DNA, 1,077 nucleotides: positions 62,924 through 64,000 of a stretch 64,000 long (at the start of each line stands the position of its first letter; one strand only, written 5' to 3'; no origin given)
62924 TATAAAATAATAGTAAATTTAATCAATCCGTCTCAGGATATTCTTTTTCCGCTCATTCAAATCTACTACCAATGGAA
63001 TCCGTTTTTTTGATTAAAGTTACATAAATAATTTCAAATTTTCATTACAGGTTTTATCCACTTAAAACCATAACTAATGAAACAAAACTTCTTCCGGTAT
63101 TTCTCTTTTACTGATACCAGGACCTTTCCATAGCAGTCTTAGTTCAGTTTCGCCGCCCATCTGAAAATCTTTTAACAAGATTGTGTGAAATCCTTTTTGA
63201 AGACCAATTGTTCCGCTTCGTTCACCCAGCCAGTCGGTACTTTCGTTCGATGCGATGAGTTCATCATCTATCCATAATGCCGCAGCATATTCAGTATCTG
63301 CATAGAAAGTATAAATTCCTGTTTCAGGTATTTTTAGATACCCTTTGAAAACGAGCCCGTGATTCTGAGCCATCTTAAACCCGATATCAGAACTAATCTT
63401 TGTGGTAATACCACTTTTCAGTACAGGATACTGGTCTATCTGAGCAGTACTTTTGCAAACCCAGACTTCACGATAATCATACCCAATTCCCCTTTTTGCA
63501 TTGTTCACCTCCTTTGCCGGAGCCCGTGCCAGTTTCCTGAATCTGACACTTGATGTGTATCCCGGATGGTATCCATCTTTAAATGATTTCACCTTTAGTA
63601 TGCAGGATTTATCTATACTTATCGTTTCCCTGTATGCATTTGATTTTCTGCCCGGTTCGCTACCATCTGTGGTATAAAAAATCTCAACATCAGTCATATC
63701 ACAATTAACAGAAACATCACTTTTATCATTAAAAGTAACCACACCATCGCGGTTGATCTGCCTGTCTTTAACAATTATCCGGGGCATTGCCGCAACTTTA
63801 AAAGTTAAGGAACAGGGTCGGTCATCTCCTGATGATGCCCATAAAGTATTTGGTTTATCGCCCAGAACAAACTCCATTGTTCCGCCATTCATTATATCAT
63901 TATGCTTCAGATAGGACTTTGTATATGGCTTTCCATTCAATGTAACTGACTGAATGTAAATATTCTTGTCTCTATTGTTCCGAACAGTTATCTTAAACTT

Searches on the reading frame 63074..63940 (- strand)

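Call 10: search_protein_families(library=pfam, proteins=[window:63074-63940:-], max_evalue=0.00001)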
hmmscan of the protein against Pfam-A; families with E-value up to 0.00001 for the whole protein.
window:63074-63940:- (288 aa): 3 families
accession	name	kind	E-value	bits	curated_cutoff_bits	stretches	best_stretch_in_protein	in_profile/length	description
PF13290.12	CHB_HEX_C_1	-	1.3e-13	51.1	22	1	69-130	5-66/67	Chitobiase/beta-hexosaminidase C-terminal domain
PF13287.12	Fn3_assoc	-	2.8e-10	40.6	23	1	79-130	4-55/59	Fn3 associated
PF07691.17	PA14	-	2.1e-08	34.5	24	1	191-284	43-146/147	PA14 domain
